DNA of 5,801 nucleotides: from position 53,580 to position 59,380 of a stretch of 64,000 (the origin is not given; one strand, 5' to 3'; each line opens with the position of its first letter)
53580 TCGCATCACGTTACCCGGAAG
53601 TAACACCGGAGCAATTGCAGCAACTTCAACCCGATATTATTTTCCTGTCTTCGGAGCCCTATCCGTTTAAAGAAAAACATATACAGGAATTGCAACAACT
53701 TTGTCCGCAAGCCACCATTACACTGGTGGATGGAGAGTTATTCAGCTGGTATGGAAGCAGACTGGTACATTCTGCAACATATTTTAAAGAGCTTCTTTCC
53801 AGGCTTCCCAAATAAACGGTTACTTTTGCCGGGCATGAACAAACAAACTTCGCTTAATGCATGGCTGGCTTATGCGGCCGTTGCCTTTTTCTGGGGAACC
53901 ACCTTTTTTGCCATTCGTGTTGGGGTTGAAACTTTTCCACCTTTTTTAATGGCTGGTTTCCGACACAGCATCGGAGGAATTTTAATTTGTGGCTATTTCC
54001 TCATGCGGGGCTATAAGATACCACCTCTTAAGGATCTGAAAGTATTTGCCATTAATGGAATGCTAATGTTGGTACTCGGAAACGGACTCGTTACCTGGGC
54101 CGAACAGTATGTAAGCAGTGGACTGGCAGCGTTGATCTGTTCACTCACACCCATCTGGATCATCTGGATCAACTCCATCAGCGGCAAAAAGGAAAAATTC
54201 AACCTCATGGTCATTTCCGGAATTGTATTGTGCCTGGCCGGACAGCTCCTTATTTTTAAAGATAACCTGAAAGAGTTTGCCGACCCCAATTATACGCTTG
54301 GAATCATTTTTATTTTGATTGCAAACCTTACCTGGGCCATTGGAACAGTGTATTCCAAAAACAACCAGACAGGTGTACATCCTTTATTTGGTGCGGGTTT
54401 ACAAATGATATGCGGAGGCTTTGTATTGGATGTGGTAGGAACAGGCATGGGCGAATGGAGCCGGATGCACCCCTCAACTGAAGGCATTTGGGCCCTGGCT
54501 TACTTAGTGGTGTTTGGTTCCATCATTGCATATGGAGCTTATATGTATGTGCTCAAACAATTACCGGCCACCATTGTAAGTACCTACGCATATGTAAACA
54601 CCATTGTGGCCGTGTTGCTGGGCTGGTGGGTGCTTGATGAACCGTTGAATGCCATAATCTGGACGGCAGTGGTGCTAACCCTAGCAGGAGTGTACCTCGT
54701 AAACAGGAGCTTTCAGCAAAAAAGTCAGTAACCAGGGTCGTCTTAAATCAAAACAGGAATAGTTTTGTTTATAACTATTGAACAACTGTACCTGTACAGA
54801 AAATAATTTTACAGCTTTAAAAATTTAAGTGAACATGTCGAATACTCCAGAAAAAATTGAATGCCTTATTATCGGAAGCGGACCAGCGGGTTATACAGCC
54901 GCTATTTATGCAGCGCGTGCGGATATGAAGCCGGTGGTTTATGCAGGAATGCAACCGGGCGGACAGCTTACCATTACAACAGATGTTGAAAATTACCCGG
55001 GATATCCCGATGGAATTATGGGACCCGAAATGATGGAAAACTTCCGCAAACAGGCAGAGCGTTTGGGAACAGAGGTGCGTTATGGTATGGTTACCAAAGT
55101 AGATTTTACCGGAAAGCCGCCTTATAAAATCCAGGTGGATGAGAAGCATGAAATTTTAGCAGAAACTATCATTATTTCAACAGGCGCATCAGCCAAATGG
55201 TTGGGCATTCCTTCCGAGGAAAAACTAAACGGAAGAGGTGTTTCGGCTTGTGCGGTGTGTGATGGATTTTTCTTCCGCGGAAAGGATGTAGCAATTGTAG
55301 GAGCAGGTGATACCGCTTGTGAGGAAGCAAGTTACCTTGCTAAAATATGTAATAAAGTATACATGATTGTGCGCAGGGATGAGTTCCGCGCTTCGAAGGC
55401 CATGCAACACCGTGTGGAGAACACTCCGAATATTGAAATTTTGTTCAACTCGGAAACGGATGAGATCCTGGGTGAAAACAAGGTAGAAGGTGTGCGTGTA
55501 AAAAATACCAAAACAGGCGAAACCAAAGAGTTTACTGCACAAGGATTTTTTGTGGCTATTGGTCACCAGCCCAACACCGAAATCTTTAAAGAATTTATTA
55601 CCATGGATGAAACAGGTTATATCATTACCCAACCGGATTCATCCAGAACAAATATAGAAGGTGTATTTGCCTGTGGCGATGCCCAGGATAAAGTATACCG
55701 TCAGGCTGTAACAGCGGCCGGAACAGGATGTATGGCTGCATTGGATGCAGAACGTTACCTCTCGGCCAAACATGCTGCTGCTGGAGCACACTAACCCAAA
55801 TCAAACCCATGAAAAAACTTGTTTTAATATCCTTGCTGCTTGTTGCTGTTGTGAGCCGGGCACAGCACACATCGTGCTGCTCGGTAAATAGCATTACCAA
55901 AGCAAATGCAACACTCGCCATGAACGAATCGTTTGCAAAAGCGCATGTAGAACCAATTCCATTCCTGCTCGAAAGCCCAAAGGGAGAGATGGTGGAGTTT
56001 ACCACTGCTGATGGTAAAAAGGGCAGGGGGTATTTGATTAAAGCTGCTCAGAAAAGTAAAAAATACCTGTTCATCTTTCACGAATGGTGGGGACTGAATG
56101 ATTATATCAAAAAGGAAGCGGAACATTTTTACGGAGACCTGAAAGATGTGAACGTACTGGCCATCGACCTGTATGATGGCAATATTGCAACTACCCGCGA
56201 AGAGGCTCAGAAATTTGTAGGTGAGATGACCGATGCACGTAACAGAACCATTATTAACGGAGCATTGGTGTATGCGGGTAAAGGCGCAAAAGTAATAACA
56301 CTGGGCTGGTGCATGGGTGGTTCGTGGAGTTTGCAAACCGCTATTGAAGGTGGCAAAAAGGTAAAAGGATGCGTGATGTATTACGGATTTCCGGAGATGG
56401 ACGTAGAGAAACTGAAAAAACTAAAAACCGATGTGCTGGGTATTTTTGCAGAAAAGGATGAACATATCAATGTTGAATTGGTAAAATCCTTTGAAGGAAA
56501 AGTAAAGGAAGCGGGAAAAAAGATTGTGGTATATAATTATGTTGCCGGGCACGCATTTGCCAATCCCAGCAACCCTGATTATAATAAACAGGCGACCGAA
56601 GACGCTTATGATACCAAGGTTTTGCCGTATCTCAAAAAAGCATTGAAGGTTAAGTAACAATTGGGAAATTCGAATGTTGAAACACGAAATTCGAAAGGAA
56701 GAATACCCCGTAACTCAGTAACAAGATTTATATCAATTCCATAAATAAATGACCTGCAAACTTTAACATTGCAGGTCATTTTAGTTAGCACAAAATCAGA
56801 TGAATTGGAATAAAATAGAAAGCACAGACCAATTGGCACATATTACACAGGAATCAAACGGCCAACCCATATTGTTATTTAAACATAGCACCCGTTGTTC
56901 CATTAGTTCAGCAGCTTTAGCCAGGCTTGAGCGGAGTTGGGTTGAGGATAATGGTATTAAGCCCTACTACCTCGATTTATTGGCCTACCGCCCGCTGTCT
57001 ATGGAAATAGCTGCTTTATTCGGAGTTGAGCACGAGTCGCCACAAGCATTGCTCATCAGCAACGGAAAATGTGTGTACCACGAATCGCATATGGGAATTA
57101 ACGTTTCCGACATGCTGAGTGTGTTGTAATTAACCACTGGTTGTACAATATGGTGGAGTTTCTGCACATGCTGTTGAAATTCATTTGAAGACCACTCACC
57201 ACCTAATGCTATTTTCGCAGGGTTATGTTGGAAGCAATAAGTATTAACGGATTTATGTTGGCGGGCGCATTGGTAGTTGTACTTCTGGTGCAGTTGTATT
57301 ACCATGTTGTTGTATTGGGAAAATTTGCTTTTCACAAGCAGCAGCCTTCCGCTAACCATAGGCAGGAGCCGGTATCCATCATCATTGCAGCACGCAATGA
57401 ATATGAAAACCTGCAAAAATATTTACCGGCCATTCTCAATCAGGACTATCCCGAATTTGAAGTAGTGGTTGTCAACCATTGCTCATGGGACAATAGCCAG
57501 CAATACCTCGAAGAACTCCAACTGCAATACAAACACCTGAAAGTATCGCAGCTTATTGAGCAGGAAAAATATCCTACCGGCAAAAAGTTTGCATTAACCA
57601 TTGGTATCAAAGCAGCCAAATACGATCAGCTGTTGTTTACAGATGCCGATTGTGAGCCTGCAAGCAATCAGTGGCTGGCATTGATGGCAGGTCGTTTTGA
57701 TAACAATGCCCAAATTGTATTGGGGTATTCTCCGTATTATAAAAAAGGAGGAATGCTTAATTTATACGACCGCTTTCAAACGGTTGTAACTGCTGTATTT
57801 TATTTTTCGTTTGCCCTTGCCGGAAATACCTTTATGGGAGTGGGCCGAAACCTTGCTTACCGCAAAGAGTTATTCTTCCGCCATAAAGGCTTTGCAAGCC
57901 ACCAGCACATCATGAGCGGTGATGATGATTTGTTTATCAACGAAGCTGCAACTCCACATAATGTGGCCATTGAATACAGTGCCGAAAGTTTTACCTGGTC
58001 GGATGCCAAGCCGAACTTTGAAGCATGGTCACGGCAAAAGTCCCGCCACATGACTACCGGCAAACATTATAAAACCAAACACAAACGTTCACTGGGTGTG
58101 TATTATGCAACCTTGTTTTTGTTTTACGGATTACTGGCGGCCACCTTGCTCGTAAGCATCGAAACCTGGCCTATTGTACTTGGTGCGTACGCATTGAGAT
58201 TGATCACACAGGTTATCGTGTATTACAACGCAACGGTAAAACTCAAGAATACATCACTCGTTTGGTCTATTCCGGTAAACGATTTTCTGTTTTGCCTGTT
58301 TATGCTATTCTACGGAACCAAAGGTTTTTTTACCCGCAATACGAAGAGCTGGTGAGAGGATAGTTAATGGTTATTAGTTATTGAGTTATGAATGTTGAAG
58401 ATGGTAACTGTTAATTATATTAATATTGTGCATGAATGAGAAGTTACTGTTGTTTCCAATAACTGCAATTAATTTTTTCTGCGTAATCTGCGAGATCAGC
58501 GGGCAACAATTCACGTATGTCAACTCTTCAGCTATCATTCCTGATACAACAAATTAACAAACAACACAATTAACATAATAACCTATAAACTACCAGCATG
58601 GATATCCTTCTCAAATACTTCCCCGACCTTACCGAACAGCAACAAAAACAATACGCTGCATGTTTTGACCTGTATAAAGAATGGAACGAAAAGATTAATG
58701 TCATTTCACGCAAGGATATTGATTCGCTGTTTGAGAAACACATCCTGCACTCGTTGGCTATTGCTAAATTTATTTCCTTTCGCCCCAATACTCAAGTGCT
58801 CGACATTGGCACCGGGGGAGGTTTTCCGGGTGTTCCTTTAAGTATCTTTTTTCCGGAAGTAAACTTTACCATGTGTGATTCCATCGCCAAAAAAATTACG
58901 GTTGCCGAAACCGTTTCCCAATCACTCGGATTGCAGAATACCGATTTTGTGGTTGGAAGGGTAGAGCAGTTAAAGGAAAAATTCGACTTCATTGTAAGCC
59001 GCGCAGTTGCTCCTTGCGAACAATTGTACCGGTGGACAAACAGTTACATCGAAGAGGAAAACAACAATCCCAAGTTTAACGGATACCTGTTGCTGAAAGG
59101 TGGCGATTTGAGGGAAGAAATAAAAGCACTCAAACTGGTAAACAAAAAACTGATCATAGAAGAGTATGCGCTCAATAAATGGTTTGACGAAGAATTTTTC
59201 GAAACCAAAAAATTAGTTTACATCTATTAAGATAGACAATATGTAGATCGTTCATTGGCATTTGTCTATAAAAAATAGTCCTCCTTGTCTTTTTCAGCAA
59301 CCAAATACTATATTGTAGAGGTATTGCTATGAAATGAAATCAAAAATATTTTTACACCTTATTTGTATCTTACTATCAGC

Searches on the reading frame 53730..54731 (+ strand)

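Call 3: search_protein_families(library=pfam, proteins=[window:53730-54731:+], max_evalue=0.01)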
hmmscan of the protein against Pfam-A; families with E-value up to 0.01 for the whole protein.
window:53730-54731:+ (333 aa): 3 families
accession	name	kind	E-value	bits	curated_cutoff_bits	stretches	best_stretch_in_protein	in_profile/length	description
PF00892.27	EamA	-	3.3e-42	144.4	28.2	2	190-325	2-134/135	EamA-like transporter family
PF24282.1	DUF7470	-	0.0064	16.8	27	1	101-137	3-39/58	Family of unknown function (DUF7470)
PF16020.10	Deltameth_res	-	0.0099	16.1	27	0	38-66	17-44/52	Deltamethrin resistance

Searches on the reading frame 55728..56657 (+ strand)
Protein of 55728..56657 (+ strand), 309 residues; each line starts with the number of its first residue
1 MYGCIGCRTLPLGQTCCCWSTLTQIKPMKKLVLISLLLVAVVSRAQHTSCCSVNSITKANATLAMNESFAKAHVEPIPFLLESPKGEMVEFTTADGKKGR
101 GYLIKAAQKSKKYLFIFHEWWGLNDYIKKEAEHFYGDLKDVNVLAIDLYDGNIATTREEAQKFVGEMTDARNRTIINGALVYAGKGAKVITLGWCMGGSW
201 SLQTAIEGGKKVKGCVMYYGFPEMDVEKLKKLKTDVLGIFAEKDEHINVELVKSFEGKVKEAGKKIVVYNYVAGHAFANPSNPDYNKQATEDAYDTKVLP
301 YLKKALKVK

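Call 38: search_protein_families(library=pfam, proteins=[window:55728-56657:+], max_evalue=0.00001)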
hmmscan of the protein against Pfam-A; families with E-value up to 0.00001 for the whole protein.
window:55728-56657:+ (309 aa): 1 family
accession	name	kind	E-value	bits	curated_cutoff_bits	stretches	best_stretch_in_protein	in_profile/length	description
PF01738.24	DLH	-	3.8e-30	105.5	21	1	101-296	3-208/217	Dienelactone hydrolase family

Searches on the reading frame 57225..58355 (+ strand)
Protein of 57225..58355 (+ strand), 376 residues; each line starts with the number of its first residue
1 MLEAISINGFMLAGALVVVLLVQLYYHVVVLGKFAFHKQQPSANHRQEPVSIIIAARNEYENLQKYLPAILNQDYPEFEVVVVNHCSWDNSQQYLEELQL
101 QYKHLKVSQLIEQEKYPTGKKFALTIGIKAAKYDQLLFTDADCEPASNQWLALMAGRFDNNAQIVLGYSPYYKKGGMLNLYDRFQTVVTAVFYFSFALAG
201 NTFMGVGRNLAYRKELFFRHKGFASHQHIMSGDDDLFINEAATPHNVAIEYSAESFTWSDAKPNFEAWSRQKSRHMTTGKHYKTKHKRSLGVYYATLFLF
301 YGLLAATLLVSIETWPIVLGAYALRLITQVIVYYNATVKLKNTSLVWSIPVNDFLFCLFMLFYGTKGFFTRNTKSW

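Call 38: search_protein_families(library=pfam, proteins=[window:57225-58355:+], max_evalue=0.00001)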
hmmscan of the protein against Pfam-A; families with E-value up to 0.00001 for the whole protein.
window:57225-58355:+ (376 aa): 2 families
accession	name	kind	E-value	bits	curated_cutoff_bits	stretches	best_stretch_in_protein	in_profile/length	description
PF00535.33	Glycos_transf_2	-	6.7e-22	78.6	23.3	1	51-217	1-164/168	Glycosyl transferase family 2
PF13641.12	Glyco_tranf_2_3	-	2.4e-13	51.1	27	1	49-277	2-229/230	Glycosyltransferase like family 2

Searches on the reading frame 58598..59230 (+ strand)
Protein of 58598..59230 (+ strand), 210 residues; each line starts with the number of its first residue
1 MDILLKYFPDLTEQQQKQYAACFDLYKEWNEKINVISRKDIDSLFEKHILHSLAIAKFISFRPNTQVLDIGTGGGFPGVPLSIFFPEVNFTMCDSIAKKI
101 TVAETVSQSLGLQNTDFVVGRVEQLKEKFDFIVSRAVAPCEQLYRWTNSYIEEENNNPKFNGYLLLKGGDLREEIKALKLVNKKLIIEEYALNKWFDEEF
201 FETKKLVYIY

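Call 38: search_protein_families(library=pfam, proteins=[window:58598-59230:+], max_evalue=0.00001)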
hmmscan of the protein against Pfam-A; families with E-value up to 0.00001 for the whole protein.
window:58598-59230:+ (210 aa): 3 families
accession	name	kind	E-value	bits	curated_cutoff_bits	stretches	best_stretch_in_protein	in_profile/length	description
PF02527.21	GidB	-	1.9e-38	132.1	27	1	21-192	7-173/184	rRNA small subunit methyltransferase G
PF13847.12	Methyltransf_31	-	7e-12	45.7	27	1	63-182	3-126/145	Methyltransferase domain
PF05175.20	MTS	-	8.1e-06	26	23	0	61-134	29-104/170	Methyltransferase small domain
